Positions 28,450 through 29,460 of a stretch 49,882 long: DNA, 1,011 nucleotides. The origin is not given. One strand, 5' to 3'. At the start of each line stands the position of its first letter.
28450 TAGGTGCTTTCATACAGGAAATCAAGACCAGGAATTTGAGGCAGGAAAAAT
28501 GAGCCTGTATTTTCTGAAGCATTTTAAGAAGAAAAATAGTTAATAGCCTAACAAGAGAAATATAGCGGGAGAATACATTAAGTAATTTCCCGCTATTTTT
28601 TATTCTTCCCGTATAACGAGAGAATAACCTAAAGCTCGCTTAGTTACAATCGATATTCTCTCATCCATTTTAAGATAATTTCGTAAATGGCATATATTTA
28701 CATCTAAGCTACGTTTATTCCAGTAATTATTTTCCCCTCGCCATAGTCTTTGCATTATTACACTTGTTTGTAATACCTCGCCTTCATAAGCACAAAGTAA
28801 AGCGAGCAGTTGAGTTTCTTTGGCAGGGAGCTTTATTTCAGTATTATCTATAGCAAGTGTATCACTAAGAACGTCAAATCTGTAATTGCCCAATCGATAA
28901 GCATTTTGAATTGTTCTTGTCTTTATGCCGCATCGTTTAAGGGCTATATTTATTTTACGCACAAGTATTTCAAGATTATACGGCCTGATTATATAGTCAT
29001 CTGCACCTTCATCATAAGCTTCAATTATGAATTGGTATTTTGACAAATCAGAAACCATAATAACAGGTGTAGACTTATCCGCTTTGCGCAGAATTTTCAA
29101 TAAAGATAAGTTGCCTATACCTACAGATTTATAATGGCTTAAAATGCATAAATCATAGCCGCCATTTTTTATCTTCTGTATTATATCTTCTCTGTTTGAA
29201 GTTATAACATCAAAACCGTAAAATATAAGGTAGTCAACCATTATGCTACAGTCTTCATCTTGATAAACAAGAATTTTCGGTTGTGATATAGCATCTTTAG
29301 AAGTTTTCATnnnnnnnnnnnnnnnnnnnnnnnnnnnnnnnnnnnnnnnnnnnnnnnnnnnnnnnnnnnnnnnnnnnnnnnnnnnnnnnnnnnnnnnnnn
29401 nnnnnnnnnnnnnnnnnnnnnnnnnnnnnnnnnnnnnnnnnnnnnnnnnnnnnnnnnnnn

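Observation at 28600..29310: Phage-encoded orphan OmpR-type response regulator with a dead phospho-acceptor pocket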

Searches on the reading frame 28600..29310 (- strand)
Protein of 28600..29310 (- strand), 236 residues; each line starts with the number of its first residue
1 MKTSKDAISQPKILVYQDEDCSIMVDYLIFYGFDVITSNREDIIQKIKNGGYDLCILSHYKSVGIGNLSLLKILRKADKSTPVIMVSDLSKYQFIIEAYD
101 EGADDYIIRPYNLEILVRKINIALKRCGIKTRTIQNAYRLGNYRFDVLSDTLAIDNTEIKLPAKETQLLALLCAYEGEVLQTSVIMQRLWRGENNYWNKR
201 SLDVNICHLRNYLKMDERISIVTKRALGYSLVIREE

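Call 3: search_protein_families(library=pfam, proteins=[window:28600-29310:-], max_evalue=1)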
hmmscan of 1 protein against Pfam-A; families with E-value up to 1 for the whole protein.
window:28600-29310:- (236 aa): 2 families
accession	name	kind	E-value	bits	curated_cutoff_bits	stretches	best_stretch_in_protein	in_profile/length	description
PF00486.34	Trans_reg_C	-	1.2e-14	54.6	26.2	1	157-231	2-77/77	Transcriptional regulatory protein, C terminal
PF00072.30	Response_reg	-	1.3e-08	35.5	30.2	1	37-120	28-110/111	Response regulator receiver domain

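Call 4: search_protein_families(library=phrogs, proteins=[window:28600-29310:-], max_evalue=0.01)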
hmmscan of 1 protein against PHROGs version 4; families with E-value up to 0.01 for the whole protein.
window:28600-29310:- (236 aa): 4 families
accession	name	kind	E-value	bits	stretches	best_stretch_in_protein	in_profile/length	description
phrog_731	-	unknown function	1.9e-29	103.6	1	12-231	3-224/227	-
phrog_5982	-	unknown function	8.3e-08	31.5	1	9-132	867-993/1030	-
phrog_8810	-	unknown function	0.00029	21.5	1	37-134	37-130/245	-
phrog_37855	-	unknown function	0.0082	16.2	1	19-123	16-127/278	-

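Call 5: search_solved_structures(query=window:28600-29310:-, max_evalue=0.001, show_alignments=4)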
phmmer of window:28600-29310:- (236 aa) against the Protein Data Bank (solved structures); distinct sequences matched with E-value up to 0.001: 140 (the best 60 are shown).
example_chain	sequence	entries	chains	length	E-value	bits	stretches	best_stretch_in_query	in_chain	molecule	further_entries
2oqr_A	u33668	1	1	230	6.7e-19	71.2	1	13-231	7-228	Sensory transduction protein regX3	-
1ys6_A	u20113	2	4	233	1.3e-14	57.2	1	7-217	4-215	Transcriptional regulatory protein prrA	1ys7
1kgs_A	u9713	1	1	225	1.4e-12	50.6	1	30-229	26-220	DNA BINDING RESPONSE REGULATOR D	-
6ont_A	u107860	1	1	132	2.9e-12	49.5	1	10-127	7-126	Two-component response regulator 1452 receiver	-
8jo2_H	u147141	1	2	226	7.3e-12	48.2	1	47-232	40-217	DNA-binding transcriptional regulator BasR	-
4s04_A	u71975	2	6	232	8e-12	48.1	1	47-232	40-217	DNA-binding transcriptional regulator BasR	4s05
1p2f_A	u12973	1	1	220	2.4e-11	46.5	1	70-216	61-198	Response Regulator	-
4kny_A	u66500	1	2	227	3.3e-11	46.1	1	69-231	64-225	KDP operon transcriptional regulatory protein KdpE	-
2gwr_A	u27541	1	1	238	3.7e-11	45.9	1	12-230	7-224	DNA-binding response regulator mtrA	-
6lgq_D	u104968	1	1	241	3.9e-11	45.8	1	69-231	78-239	DNA-binding response regulator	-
2qzj_A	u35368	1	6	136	4.4e-11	45.7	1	10-128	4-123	Two-component response regulator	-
4kfc_A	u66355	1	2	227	5.6e-11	45.3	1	69-231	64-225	KDP operon transcriptional regulatory protein KdpE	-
5dcl_A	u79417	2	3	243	1e-10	44.5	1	10-231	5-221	PhoB family transcriptional regulator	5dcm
5dcm_B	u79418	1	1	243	1e-10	44.4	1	10-231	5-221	PhoB family transcriptional regulator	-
9ji3_J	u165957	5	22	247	1.3e-10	44.1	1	9-231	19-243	DNA-binding response regulator | Possible two component system response transcriptional positive regulator PhoP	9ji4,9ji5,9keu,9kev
2hqr_A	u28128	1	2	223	4.1e-08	35.9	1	41-224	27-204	Putative TRANSCRIPTIONAL REGULATOR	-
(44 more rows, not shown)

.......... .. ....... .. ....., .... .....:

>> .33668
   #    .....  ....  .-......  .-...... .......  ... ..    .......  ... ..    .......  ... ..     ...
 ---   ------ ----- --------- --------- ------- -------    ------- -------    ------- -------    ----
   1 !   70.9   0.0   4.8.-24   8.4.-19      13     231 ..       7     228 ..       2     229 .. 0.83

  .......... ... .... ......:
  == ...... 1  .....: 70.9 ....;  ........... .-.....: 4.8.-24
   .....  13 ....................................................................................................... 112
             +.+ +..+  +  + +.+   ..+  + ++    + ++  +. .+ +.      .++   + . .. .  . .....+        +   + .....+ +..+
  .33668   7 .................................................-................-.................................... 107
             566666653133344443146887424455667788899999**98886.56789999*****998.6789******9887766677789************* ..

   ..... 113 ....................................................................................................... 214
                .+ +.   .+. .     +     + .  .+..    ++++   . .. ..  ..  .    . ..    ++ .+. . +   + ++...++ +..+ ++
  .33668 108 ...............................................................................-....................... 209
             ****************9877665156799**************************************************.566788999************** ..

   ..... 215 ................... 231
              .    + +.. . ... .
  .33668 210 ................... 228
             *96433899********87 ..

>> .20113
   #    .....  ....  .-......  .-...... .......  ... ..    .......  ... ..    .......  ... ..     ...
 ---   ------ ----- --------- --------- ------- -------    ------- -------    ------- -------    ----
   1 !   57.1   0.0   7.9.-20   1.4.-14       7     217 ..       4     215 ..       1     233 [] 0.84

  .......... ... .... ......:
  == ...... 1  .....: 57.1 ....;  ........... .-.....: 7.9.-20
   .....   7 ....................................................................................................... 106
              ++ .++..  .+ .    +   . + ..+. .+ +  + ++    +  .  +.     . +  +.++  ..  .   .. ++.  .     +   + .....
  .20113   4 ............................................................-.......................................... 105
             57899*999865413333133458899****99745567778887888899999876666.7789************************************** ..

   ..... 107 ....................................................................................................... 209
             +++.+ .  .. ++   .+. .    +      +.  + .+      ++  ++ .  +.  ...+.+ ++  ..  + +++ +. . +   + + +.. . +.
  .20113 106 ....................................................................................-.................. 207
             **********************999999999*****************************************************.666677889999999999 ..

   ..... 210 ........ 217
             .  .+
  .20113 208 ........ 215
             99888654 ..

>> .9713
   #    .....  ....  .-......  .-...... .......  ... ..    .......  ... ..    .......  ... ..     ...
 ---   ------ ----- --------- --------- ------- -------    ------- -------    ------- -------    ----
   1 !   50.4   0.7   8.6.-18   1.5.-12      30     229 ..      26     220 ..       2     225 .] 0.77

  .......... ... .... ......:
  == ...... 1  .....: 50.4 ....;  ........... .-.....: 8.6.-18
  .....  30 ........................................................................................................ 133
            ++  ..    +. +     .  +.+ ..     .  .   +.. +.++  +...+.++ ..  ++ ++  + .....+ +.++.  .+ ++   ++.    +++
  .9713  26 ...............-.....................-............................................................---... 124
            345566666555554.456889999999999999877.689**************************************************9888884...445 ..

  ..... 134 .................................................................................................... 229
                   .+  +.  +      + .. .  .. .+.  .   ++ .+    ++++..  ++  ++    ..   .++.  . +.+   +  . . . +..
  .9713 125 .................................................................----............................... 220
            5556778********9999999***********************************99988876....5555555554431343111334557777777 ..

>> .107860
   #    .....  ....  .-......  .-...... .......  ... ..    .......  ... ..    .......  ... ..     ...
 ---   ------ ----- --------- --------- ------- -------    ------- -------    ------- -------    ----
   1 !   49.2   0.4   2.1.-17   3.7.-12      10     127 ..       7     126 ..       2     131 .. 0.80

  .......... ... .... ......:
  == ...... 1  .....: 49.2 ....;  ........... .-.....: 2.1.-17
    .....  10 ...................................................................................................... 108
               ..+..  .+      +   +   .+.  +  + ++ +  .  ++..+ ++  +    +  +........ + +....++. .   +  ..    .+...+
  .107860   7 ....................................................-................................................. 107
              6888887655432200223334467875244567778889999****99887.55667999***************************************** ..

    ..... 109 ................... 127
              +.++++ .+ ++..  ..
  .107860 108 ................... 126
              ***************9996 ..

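Call 7: search_dna_similar(query=window:28600-29310:-, collection=phages, mode=protein, max_rows=40, rows=spread)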
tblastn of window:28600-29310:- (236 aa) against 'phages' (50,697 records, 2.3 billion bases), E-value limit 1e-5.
Records with a match: 117; places in all: 121; records where one place covers at least 80% of the query: 72.
Best place of each record, by identity: <60% 117.
By first word of the organism name: Bacteriophage 36; Listeria 34; Staphylococcus 12; Acinetobacter 12; Enterococcus 9; Salmonella 7; Escherichia 2; Burkholderia 1; Bacillus 1; Ralstonia 1; and 2 more.
By host as written in the record: - 51; Listeria monocytogenes 34; Staphylococcus aureus 12; Enterococcus faecalis 6; Homo sapiens 5; Escherichia coli O157:H7 ATCC 43895 2; Salmonella enterica subsp. enterica serovar Kentucky 2; Burkholderia sp. 1; and 4 more.
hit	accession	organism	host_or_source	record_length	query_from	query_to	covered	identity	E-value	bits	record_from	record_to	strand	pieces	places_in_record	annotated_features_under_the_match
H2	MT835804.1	Bacteriophage sp.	human fecal samples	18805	12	231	93%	30.3%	5e-9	62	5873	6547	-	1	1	record has no annotation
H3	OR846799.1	Listeria phage LM 4-11-1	Listeria monocytogenes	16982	9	233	95%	28.4%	2e-15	81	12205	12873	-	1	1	record has no annotation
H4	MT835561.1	Bacteriophage sp.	human fecal samples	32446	18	231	91%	28.8%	3e-9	62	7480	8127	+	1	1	record has no annotation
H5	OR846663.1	Enterococcus phage Efs 1-1-1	Enterococcus faecalis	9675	12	231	93%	27.6%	7e-9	61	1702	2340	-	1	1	record has no annotation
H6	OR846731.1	Listeria phage LM 4-11-1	Listeria monocytogenes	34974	2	231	97%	26.2%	2e-13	75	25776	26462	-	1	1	record has no annotation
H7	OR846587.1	Enterococcus phage Efs 1-1-1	Enterococcus faecalis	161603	12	231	93%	27.0%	3e-11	68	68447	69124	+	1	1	record has no annotation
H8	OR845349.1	Escherichia phage ECO95 1-6-1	Escherichia coli O157:H7 ATCC 43895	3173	12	232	94%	26.8%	9e-9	61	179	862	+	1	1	record has no annotation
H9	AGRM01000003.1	Salmonella enterica subsp. houtenae str. ATCC BAA-1581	Homo sapiens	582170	12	232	94%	26.8%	1e-8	61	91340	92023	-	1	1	transcriptional regulatory protein OmpR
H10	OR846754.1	Listeria phage LM 4-11-1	Listeria monocytogenes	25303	12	231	93%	26.8%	1e-7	57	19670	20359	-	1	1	record has no annotation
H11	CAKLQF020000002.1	Acinetobacter phage MD-2021a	not known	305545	10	231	94%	26.5%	2e-8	60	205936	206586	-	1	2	qseB_1: transcriptional regulatory protein QseB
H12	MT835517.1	Bacteriophage sp.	human fecal samples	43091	8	235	97%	25.7%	6e-15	79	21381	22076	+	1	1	record has no annotation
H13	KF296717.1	Bacillus phage proCM3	Bacillus thuringiensis strain YM-03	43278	11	231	94%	25.8%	3e-11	68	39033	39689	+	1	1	DNA-binding response regulator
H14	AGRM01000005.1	Salmonella enterica subsp. houtenae str. ATCC BAA-1581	Homo sapiens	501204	12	236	95%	25.2%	5e-8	59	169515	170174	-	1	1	response regulator receiver domain protein | arylsulfatase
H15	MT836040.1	Bacteriophage sp.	human fecal samples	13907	12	229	92%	26.0%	8e-9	61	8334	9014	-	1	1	record has no annotation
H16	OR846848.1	Listeria phage LM 4-11-1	Listeria monocytogenes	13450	13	231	93%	25.4%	2e-10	66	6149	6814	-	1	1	record has no annotation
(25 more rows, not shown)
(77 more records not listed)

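Call 9: find_homologous_proteins(query=window:28600-29310:-, max_evalue=0.00001)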
Query window:28600-29310:- (236 aa): 430 proteins with E <= 0.00001 among 655 candidates; the best 120 are listed.
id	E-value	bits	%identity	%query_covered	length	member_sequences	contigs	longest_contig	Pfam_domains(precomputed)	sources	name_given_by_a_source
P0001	1.3e-149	514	100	100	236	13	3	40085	PF00486.35,PF00072.31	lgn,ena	-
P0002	2.4e-149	513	99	100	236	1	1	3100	PF00486.35,PF00072.31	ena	-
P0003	5.9e-149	511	99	100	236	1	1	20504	PF00486.35,PF00072.31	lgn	-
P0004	1.8e-148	510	98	100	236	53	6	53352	PF00486.35,PF00072.31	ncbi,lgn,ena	-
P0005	8.1e-148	508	98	100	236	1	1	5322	PF00486.35,PF00072.31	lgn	-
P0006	8.3e-148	508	98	100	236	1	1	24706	PF00486.35,PF00072.31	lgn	-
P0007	1.4e-147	507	98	100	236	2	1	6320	PF00486.35,PF00072.31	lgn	-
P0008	3.4e-147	506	97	100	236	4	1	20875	PF00486.35,PF00072.31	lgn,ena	-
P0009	3.8e-147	505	97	100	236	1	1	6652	PF00486.35,PF00072.31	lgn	-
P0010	4.3e-147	505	98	100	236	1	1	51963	PF00486.35,PF00072.31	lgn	-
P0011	5.3e-147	505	98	100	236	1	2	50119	PF00486.35,PF00072.31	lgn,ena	-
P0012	1.1e-146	504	97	100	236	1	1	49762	PF00486.35,PF00072.31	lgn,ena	-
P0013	1.4e-146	504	97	100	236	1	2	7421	PF00486.35,PF00072.31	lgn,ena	-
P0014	2.3e-146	503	96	100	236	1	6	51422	PF00486.35,PF00072.31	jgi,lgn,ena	jgi:DNA-binding response OmpR family regulator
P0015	2.3e-146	503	97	100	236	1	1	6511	PF00486.35,PF00072.31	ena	-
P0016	8.0e-146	501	96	100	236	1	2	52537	PF00486.35,PF00072.31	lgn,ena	-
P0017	9.5e-146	501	97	98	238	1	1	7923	PF00486.35,PF00072.31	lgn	-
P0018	1.2e-145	501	96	100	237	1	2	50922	PF00486.35,PF00072.31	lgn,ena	-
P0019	1.2e-145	500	96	100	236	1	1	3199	PF00486.35,PF00072.31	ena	-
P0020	3.0e-145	499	95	100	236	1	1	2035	PF00486.35,PF00072.31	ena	-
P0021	6.8e-145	498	95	100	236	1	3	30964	PF00486.35,PF00072.31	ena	-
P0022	2.9e-144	496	96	100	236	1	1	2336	PF00486.35,PF00072.31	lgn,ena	-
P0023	1.0e-143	494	95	100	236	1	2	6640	PF00486.35,PF00072.31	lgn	-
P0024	1.1e-143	494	96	100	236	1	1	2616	PF00486.35,PF00072.31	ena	-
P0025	1.9e-143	493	94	100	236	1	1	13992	PF00486.35,PF00072.31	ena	-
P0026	2.2e-143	493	95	100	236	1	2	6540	PF00486.35,PF00072.31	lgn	-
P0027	2.7e-143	493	93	100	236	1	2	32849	PF00486.35,PF00072.31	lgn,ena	-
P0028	9.1e-143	491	94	100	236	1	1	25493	PF00486.35,PF00072.31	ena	-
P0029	9.3e-143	491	94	100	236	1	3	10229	PF00486.35,PF00072.31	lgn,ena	-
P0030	1.4e-142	491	93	100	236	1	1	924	PF00486.35,PF00072.31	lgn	-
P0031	8.9e-142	488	94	100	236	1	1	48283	PF00486.35,PF00072.31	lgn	-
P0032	1.1e-141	488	93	100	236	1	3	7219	PF00486.35,PF00072.31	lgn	-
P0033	2.5e-141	486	93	100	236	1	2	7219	PF00486.35,PF00072.31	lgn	-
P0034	5.1e-141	485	93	100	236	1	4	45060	PF00486.35,PF00072.31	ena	-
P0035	8.0e-141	485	92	100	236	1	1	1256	PF00486.35,PF00072.31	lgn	-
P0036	9.0e-141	485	92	100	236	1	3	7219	PF00486.35,PF00072.31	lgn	-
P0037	1.1e-140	484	92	100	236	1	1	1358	PF00486.35,PF00072.31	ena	-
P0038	4.5e-140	482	92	100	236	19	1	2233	PF00486.35,PF00072.31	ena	-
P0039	5.9e-140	482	92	100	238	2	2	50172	PF00486.35,PF00072.31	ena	-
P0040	7.7e-140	482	93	100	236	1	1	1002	PF00486.35,PF00072.31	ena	-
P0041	3.4e-139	479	92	100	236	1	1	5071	PF00486.35,PF00072.31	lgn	-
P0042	9.3e-137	471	90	100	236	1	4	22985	PF00486.35,PF00072.31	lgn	-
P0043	3.1e-136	470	90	100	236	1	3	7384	PF00486.35,PF00072.31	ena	-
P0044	4.1e-136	469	90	100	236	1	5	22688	PF00486.35,PF00072.31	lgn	-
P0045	8.6e-136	468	89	100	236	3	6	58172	PF00486.35,PF00072.31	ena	-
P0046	2.1e-135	467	89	100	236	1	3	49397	PF00486.35,PF00072.31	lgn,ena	-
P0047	4.1e-135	466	89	100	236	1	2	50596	PF00486.35,PF00072.31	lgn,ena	-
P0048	1.0e-134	465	89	100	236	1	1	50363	PF00486.35,PF00072.31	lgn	-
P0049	1.3e-134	464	88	100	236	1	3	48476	PF00486.35,PF00072.31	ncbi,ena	-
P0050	2.0e-134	464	88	100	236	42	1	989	PF00486.35,PF00072.31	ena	-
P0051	2.3e-134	464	88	100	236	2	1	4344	PF00486.35,PF00072.31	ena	-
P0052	2.4e-134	464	89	100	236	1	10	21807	PF00486.35,PF00072.31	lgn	-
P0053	4.1e-134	463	89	100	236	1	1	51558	PF00486.35,PF00072.31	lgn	-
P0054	9.3e-134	462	88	100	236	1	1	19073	PF00486.35,PF00072.31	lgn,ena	-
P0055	1.6e-133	461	89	100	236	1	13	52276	PF00486.35,PF00072.31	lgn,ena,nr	nr:MAG TPA: response regulator [Caudoviricetes sp.]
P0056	2.1e-133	460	88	100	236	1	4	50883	PF00486.35,PF00072.31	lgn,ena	-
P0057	3.1e-133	460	88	100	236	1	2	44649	PF00486.35,PF00072.31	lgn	-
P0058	4.0e-133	460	88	100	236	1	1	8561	PF00486.35,PF00072.31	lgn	-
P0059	4.2e-133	460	87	100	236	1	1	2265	PF00486.35,PF00072.31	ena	-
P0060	5.9e-133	459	88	100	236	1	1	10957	PF00486.35,PF00072.31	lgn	-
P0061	7.6e-133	459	86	100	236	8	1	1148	PF00486.35,PF00072.31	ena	-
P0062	1.4e-132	458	88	100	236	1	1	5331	PF00486.35,PF00072.31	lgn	-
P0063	4.9e-132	456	88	100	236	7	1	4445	PF00486.35,PF00072.31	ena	-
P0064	1.4e-131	455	86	100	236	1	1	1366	PF00486.35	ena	-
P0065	5.1e-130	449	85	100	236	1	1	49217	PF00486.35,PF00072.31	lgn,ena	-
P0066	1.0e-129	448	85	100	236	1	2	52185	PF00486.35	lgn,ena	-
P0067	1.2e-129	448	84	100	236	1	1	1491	PF00486.35,PF00072.31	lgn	-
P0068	5.5e-127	439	92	90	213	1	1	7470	PF00486.35,PF00072.31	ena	-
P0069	1.6e-121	422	78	100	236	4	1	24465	PF00486.35,PF00072.31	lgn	-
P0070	2.0e-114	398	74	100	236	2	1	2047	PF00486.35,PF00072.31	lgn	-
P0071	3.6e-114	398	77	100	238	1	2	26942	PF00486.35,PF00072.31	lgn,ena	-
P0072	9.6e-109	380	72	100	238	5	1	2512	PF00486.35,PF00072.31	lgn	-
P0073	1.4e-104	366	68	100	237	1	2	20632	PF00486.35,PF00072.31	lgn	-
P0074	2.0e-102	359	70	100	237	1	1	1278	PF00486.35,PF00072.31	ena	-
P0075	8.1e-95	334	64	97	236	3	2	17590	PF00486.35,PF00072.31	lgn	-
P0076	1.8e-94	333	64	100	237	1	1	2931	PF00486.35,PF00072.31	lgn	-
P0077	8.4e-90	318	62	97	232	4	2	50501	PF00486.35,PF00072.31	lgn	-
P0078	2.2e-88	313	62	98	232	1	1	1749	PF00486.35,PF00072.31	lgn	-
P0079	2.3e-88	313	62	97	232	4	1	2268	PF00486.35,PF00072.31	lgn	-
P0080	7.6e-88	312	62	97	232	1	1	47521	PF00486.35,PF00072.31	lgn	-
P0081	1.6e-87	310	61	97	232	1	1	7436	PF00486.35,PF00072.31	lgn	-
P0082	1.7e-87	310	62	97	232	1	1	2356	PF00486.35,PF00072.31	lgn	-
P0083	2.0e-87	310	62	97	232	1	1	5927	PF00486.35,PF00072.31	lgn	-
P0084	2.4e-87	310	61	97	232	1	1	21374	PF00486.35,PF00072.31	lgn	-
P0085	3.3e-87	309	61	97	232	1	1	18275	PF00486.35,PF00072.31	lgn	-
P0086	3.9e-87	309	61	97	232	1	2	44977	PF00486.35,PF00072.31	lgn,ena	-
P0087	3.9e-87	309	59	97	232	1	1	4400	PF00486.35,PF00072.31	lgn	-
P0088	4.0e-87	309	61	97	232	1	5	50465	PF00486.35,PF00072.31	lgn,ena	-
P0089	5.0e-87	309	61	97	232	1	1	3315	PF00486.35,PF00072.31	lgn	-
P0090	5.1e-87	309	61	97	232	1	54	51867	PF00486.35,PF00072.31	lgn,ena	-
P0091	5.2e-87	309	61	97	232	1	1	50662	PF00486.35,PF00072.31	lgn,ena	-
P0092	5.4e-87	309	61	98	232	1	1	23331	PF00486.35,PF00072.31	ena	-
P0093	5.6e-87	309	61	97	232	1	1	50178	PF00486.35,PF00072.31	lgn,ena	-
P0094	6.2e-87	309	61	98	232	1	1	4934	PF00486.35,PF00072.31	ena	-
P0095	6.4e-87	308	61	98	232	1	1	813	PF00486.35,PF00072.31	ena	-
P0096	6.5e-87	308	61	97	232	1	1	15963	PF00486.35,PF00072.31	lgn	-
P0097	6.6e-87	308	61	97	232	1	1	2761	PF00486.35,PF00072.31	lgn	-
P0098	6.6e-87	308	61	97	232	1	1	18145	PF00486.35,PF00072.31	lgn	-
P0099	6.8e-87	308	61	97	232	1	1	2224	PF00486.35,PF00072.31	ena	-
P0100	6.8e-87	308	62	97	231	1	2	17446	PF00486.35,PF00072.31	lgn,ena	-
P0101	6.8e-87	308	61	97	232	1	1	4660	PF00486.35,PF00072.31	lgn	-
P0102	6.9e-87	308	61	97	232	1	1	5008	PF00486.35,PF00072.31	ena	-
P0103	7.2e-87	308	60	98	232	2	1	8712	PF00486.35,PF00072.31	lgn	-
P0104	7.3e-87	308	61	97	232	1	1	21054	PF00486.35,PF00072.31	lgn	-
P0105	7.8e-87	308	61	100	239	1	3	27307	PF00486.35,PF00072.31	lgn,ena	-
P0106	8.0e-87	308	61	97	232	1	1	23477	PF00486.35,PF00072.31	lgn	-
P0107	8.5e-87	308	62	97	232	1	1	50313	PF00486.35,PF00072.31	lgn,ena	-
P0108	8.5e-87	308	61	97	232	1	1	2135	PF00486.35,PF00072.31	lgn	-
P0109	8.6e-87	308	61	97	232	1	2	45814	PF00486.35,PF00072.31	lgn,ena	-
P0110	8.8e-87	308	61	97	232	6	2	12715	PF00486.35,PF00072.31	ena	-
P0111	9.0e-87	308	60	98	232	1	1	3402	PF00486.35,PF00072.31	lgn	-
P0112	9.0e-87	308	61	97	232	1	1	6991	PF00486.35,PF00072.31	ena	-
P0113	9.4e-87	308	61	97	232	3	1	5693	PF00486.35,PF00072.31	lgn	-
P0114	9.5e-87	308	60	98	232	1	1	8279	PF00486.35,PF00072.31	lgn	-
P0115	1.1e-86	308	61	97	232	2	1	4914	PF00486.35,PF00072.31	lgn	-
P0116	1.1e-86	308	61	97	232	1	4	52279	PF00486.35,PF00072.31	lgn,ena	-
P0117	1.1e-86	308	60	98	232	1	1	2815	PF00486.35,PF00072.31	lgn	-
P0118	1.1e-86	308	61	97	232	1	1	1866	PF00486.35,PF00072.31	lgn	-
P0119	1.2e-86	308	60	98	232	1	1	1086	PF00486.35,PF00072.31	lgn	-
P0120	1.2e-86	308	61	97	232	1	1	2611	PF00486.35,PF00072.31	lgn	-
